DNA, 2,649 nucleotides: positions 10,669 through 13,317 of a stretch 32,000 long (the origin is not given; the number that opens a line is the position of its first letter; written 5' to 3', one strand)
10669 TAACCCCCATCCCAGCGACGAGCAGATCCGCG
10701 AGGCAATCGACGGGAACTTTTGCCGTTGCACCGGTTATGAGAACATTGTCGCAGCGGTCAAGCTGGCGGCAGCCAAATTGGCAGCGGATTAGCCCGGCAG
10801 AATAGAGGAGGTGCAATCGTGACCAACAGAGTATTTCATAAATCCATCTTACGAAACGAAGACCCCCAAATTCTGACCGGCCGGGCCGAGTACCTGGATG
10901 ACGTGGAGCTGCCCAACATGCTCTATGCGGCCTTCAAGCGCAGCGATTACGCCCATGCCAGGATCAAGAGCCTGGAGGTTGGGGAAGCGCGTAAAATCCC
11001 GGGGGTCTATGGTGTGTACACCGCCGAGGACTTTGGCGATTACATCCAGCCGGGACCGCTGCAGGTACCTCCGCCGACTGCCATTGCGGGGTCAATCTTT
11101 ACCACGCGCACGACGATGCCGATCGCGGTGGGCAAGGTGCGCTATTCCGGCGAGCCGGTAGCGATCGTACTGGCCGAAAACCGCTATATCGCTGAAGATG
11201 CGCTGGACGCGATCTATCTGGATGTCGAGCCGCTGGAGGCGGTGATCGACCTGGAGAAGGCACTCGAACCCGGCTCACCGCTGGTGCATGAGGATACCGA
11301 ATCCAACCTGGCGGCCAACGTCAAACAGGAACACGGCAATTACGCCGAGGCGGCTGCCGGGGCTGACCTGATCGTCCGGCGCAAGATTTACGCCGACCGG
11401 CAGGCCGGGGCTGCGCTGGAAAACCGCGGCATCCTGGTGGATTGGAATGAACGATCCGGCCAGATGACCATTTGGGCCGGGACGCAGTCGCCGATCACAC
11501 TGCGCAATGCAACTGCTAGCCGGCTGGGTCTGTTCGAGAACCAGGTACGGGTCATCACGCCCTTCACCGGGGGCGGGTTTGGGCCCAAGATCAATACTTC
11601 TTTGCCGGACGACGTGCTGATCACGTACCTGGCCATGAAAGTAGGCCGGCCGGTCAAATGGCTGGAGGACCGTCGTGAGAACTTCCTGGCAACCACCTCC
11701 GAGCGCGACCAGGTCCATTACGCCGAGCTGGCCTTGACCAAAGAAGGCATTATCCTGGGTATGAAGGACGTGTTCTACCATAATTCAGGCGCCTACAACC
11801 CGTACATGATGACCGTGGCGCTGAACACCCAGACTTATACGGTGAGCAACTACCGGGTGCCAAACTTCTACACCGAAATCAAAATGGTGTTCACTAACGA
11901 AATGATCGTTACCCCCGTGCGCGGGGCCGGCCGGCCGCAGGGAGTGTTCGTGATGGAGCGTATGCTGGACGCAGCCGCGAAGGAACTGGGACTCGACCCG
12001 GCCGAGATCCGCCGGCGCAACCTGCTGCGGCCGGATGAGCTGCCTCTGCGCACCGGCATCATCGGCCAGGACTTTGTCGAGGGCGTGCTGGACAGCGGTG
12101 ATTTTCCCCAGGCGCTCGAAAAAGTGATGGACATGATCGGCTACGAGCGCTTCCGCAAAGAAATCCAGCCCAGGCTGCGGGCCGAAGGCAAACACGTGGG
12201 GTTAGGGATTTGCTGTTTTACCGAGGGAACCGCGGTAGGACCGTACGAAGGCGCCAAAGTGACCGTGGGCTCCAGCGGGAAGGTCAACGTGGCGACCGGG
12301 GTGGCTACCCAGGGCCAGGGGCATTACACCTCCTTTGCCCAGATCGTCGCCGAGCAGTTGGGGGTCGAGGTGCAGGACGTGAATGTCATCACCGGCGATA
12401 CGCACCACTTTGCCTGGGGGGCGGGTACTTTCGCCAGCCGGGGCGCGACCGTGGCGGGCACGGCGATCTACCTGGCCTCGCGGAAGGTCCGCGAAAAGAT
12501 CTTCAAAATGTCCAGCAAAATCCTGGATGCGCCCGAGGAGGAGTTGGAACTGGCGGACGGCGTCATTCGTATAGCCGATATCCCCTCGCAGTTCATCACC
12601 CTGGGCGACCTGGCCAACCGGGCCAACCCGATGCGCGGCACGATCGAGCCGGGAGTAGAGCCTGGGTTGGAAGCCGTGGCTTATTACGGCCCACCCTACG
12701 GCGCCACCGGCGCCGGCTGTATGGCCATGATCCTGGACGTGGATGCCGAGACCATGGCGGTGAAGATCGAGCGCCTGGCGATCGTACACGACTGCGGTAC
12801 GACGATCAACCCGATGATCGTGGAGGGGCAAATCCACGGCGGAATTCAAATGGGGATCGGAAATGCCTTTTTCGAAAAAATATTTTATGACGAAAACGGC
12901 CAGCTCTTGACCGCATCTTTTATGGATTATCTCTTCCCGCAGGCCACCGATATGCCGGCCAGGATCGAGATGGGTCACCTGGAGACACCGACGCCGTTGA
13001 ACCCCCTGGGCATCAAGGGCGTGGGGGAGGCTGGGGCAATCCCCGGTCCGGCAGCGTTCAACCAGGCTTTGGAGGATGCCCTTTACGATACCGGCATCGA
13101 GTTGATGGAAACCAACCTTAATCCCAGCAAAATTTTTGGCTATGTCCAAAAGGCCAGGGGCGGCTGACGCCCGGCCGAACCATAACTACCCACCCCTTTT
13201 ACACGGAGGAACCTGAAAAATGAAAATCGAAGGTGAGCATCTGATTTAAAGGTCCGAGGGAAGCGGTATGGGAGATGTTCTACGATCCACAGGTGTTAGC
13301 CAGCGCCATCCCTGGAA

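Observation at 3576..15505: Unusual catabolic island: FdrA + YlbE(DUF1116) without YlbF or carbamate kinase, joined to a double cyclase, a CoxMSL-type Mo-hydroxylase, CoxG and an NCS2 nucleobase permease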

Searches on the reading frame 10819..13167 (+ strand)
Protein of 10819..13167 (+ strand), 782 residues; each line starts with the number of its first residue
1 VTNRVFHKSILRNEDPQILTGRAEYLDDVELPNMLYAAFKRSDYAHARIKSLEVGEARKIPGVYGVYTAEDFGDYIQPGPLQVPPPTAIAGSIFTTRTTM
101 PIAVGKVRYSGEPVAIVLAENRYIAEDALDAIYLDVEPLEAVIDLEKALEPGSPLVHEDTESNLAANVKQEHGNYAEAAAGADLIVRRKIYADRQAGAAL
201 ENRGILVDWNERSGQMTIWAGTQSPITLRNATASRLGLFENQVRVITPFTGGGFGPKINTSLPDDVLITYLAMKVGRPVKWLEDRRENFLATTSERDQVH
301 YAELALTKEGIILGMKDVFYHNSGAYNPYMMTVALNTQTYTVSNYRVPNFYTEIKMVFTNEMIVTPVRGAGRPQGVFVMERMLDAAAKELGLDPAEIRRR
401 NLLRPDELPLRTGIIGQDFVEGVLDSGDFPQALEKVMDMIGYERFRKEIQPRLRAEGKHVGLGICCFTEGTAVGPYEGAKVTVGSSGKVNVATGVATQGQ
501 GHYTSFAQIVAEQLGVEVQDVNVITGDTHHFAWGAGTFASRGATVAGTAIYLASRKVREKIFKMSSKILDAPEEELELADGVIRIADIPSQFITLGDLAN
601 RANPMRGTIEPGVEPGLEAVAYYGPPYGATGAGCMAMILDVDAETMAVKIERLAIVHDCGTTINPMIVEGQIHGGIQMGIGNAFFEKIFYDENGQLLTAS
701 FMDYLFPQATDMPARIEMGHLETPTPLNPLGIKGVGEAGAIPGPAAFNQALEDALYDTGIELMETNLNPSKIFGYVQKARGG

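Call 3: search_protein_families(library=pfam, proteins=[window:10819-13167:+], max_evalue=0.01)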
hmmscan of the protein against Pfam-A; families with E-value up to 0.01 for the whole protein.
window:10819-13167:+ (782 aa): 3 families
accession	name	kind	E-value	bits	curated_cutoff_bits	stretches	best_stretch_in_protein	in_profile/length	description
PF20256.3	MoCoBD_2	-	1.8e-80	270.9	27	1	435-713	1-283/283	Molybdopterin cofactor-binding domain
PF02738.23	MoCoBD_1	-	3.8e-74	249.3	27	1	156-402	1-244/244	Molybdopterin cofactor-binding domain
PF01315.27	Ald_Xan_dh_C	-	1.6e-23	83.5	31.3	1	20-139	1-109/110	Aldehyde oxidase and xanthine dehydrogenase, a/b hammerhead domain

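Call 5: search_protein_families(library=ncbifam, proteins=[window:10819-13167:+], max_evalue=0.01)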
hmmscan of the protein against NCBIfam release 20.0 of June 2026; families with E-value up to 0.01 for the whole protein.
window:10819-13167:+ (782 aa): 13 families
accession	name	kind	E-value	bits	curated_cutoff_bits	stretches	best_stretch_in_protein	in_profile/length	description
NF040766.1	CODH_aero_grp5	exception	5.1e-243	808.7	950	1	2-773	1-782/785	aerobic carbon-monoxide dehydrogenase large subunit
NF041018.1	glyceraldDH_alpha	equivalog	3.6e-178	594.4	790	1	8-772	5-740/741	glyceraldehyde dehydrogenase subunit alpha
TIGR02416.1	CO_dehy_Mo_lg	equivalog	1.4e-156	522.8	991.15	1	14-772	1-767/770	aerobic carbon-monoxide dehydrogenase large subunit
NF043082.1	XdhA_XDHase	equivalog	1.2e-125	420.5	780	1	11-779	6-755/758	xanthine dehydrogenase subunit XdhA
NF007426.0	PRK09970.1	equivalog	1.7e-122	410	916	1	5-777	5-756/761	xanthine dehydrogenase molybdenum-binding subunit XdhA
TIGR03194.1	4hydrxCoA_A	equivalog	6.8e-119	398.4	994.55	1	18-773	9-743/746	4-hydroxybenzoyl-CoA reductase subunit alpha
TIGR03196.1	pucD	equivalog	1e-89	301.9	783.65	1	10-755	7-740/763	xanthine dehydrogenase subunit D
TIGR02965.1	xanthine_xdhB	equivalog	3.1e-77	260.4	849.5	1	17-723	12-696/758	xanthine dehydrogenase molybdopterin binding subunit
TIGR03311.1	Se_dep_XDH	equivalog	2.1e-72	244.4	830.45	2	8-565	164-680/848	selenium-dependent xanthine dehydrogenase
TIGR03313.1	Se_sel_red_Mo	hypoth_equivalog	1.5e-71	241.3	1101.9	2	162-775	351-948/951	molybdopterin-dependent oxidoreductase Mo/Fe-S-binding subunit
NF045668.1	pterin_aldehy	equivalog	1.2e-68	232.1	1100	2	4-562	173-719/905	molybdopterin-dependent aldehyde oxidoreductase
NF041671.1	peri_hyde_PaoC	equivalog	3.9e-61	207.4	1180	1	4-762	16-717/735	aldehyde oxidoreductase molybdenum-binding subunit PaoC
TIGR02969.1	mam_aldehyde_ox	subfamily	1e-41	142.5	1912.3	1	19-754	589-1278/1330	aldehyde oxidase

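Call 36: search_solved_structures(query=window:10819-13167:+, max_evalue=1e-30)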
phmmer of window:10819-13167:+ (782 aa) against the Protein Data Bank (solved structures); distinct sequences matched with E-value up to 1e-30: 41.
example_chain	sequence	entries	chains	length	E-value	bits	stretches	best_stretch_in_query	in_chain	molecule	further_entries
8uem_A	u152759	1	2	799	4.1e-145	488.5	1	7-777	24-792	Carbon monoxide dehydrogenase (Large chain), CoxL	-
1t3q_B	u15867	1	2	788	2.8e-139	469.2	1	7-778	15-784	quinoline 2-oxidoreductase large subunit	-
1n5w_B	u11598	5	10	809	3.2e-124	419.4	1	12-755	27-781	Carbon monoxide dehydrogenase large chain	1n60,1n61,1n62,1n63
1zxi_B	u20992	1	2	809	4.5e-124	419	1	12-755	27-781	Carbon monoxide dehydrogenase large chain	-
7dqx_A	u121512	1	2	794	6.6e-123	415.1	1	8-777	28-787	6-hydroxypseudooxynicotine dehydrogenase complex subunit gamma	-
1ffu_B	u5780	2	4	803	2.4e-122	413.2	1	9-763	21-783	CUTL, MOLYBDOPROTEIN OF CARBON MONOXIDE DEHYDROGENASE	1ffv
4zoh_A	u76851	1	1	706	3.1e-105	356.7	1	98-754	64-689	Putative oxidoreductase molybdopterin-binding subunit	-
1rm6_A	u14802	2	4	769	7.1e-73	249.7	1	18-773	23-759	4-hydroxybenzoyl-CoA reductase alpha subunit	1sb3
3hrd_A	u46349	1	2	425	6.2e-48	167.2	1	9-446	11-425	Nicotinate dehydrogenase large molybdopterin subunit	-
3sr6_C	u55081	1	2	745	1.8e-43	152.4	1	20-773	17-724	Xanthine dehydrogenase/oxidase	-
3etr_C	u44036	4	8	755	2e-43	152.3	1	20-773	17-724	Xanthine dehydrogenase/oxidase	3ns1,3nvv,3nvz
3nrz_C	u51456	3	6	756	2e-43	152.3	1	20-773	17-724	Xanthine dehydrogenase/oxidase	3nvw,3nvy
3eub_C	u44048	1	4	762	2e-43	152.3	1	20-773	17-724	Xanthine dehydrogenase/oxidase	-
1fiq_C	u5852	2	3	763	2e-43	152.3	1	20-773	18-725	XANTHINE OXIDASE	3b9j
1n5x_A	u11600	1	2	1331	1.6e-42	149.3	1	20-773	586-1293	Xanthine Dehydrogenase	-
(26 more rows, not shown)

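Call 38: search_solved_structures(query=window:10819-13167:+, max_evalue=1e-123, show_alignments=3)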
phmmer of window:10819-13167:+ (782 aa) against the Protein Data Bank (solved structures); distinct sequences matched with E-value up to 1e-123: 4.
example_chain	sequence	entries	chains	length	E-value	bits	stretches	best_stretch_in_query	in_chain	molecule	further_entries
8uem_A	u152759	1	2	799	4.1e-145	488.5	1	7-777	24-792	Carbon monoxide dehydrogenase (Large chain), CoxL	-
1t3q_B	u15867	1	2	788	2.8e-139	469.2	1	7-778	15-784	quinoline 2-oxidoreductase large subunit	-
1n5w_B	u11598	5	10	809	3.2e-124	419.4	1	12-755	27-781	Carbon monoxide dehydrogenase large chain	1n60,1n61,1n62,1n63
1zxi_B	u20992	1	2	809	4.5e-124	419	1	12-755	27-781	Carbon monoxide dehydrogenase large chain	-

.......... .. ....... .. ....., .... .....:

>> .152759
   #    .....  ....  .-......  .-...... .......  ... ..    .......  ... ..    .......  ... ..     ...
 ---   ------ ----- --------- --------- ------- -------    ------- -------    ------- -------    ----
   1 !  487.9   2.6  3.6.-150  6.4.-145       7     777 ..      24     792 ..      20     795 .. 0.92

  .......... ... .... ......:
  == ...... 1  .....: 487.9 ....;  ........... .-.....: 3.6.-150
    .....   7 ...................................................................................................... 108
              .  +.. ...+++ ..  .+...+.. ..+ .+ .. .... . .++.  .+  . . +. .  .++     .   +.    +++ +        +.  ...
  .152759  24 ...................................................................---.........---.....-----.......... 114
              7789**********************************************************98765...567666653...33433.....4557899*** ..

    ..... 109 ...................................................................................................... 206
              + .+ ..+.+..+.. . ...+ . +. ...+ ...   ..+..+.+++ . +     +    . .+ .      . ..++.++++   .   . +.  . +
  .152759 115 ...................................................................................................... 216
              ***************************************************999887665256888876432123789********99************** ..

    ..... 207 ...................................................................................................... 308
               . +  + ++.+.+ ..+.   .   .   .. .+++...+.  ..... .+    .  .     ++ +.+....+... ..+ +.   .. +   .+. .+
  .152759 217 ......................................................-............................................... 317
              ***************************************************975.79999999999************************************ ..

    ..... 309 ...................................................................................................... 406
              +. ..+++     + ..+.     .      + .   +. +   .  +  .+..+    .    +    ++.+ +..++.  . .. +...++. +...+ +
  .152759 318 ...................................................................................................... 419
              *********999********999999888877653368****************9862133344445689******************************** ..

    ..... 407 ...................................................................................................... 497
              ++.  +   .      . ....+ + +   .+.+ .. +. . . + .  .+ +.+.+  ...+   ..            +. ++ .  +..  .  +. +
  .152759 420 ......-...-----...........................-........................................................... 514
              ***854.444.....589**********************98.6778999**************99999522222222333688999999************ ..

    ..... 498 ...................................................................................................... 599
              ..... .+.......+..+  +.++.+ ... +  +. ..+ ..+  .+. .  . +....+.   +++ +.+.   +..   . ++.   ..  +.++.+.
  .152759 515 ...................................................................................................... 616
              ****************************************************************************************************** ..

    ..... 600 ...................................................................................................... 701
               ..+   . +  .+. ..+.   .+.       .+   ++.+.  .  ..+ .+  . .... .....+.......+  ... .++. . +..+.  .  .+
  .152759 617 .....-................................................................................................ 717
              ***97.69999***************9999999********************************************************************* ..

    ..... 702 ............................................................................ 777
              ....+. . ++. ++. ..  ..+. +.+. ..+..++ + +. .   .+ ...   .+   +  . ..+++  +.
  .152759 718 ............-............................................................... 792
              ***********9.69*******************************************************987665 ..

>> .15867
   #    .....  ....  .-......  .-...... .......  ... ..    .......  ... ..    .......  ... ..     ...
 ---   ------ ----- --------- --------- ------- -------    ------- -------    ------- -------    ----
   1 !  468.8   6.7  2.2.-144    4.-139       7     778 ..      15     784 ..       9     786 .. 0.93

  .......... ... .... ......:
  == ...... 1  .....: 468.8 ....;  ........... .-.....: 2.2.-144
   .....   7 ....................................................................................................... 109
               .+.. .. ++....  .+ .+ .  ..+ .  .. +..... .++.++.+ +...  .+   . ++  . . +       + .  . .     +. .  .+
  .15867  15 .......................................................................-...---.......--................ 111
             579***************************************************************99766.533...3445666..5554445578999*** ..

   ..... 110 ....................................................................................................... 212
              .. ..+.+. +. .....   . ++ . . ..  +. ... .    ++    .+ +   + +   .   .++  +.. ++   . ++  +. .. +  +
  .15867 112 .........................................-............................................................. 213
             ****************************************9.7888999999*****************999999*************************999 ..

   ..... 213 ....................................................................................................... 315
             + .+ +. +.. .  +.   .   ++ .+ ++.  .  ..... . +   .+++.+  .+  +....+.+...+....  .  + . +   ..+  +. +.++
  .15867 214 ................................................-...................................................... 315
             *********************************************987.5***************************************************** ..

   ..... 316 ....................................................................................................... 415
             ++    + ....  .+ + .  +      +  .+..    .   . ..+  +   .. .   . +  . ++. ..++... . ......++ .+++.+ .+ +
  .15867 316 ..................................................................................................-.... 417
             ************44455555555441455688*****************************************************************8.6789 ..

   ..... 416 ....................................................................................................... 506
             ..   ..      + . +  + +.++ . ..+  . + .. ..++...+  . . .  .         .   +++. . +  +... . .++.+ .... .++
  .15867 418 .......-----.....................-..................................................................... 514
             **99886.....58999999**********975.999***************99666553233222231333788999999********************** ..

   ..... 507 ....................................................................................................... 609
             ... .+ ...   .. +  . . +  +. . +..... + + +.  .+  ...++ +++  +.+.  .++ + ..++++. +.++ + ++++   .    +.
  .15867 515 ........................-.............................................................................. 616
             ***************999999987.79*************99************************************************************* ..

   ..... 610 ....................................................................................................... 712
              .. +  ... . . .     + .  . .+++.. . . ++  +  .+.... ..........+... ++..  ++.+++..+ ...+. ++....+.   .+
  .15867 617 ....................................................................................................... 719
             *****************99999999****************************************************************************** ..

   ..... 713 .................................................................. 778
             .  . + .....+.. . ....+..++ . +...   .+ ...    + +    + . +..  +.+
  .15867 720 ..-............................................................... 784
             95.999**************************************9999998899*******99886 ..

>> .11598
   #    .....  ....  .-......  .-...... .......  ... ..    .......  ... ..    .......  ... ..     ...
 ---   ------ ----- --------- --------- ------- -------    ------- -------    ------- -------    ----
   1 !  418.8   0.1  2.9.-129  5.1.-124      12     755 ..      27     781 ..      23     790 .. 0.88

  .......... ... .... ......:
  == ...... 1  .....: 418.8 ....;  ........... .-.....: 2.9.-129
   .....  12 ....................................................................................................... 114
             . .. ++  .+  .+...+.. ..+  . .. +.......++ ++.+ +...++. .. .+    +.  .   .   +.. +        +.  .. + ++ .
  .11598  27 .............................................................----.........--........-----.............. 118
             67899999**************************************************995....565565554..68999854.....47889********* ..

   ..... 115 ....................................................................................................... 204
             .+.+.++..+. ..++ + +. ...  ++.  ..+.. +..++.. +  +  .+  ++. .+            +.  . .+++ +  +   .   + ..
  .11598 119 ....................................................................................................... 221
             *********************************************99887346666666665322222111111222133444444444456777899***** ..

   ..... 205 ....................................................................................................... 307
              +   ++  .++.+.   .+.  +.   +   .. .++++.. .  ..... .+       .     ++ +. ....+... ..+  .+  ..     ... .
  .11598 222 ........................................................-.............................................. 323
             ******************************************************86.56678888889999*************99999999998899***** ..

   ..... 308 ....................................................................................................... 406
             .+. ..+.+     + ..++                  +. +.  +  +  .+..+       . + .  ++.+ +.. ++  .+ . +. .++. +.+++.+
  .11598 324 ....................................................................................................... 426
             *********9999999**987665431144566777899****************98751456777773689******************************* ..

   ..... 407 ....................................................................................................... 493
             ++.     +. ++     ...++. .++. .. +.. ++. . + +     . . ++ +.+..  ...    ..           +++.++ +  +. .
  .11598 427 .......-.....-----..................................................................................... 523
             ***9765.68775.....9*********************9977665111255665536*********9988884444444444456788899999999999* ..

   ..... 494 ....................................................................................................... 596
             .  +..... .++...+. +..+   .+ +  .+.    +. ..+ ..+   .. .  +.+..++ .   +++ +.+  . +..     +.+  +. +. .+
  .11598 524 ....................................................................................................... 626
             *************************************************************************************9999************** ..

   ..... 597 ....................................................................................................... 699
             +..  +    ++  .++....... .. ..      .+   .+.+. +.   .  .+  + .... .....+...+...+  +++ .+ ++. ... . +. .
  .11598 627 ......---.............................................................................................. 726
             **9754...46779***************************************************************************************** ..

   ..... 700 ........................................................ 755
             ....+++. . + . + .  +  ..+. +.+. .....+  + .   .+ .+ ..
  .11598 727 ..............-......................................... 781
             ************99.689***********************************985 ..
